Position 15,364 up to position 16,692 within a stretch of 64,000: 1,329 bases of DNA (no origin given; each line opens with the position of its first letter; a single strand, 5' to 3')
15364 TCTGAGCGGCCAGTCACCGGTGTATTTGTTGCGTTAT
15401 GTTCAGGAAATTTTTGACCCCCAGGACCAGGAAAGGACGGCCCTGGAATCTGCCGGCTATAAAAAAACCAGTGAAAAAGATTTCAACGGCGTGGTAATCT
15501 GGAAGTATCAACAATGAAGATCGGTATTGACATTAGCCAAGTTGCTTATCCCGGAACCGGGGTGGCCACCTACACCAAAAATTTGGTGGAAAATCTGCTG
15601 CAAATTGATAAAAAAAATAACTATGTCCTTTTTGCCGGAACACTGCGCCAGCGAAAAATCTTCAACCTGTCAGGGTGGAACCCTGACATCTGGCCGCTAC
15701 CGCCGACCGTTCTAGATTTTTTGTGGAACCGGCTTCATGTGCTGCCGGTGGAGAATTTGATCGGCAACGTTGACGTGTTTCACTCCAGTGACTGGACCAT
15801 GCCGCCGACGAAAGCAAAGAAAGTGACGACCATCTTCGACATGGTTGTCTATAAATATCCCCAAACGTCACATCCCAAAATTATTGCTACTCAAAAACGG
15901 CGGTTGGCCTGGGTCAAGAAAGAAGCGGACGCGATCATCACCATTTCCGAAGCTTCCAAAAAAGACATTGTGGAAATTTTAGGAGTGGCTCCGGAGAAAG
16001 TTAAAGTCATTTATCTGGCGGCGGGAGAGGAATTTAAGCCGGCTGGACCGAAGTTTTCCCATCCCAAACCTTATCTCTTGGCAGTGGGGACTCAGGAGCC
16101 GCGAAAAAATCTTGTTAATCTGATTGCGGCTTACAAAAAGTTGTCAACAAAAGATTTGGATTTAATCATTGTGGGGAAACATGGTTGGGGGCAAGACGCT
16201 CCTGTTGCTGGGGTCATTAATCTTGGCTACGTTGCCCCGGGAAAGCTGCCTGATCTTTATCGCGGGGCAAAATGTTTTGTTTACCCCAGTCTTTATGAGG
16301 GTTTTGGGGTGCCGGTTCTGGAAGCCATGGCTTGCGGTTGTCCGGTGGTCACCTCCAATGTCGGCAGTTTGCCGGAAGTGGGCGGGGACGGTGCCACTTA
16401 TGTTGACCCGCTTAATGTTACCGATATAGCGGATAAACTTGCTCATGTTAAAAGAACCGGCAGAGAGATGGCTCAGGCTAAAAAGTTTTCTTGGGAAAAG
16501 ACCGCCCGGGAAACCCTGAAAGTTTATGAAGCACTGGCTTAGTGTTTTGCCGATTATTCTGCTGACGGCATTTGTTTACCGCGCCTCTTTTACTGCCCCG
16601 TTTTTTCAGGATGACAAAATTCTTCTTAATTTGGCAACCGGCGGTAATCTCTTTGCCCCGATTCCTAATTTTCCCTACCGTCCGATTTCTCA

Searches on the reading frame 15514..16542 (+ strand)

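Call 4: search_protein_families(library=pfam, proteins=[window:15514-16542:+], max_evalue=0.01)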
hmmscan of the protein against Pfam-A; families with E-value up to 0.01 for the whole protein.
window:15514-16542:+ (342 aa): 6 families
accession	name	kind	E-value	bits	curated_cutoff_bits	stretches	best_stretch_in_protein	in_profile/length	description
PF00534.26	Glycos_transf_1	-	1.9e-29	102.8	26.4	1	177-317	7-160/172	Glycosyl transferases group 1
PF13692.12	Glyco_trans_1_4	-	2.2e-25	90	27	1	186-311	2-138/142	Glycosyl transferases group 1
PF13439.12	Glyco_transf_4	-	6.8e-11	42.9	28.5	1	16-167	3-163/170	Glycosyltransferase Family 4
PF13524.12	Glyco_trans_1_2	-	9.7e-09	35.8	25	1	205-323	7-125/144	Glycosyl transferase-like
PF20706.3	GT4-conflict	-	2.5e-06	27.2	26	1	242-282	272-312/385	Family 4 Glycosyltransferase in conflict systems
PF13579.12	Glyco_trans_4_4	-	0.00091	20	29.7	1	84-167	70-156/158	Glycosyl transferase 4-like domain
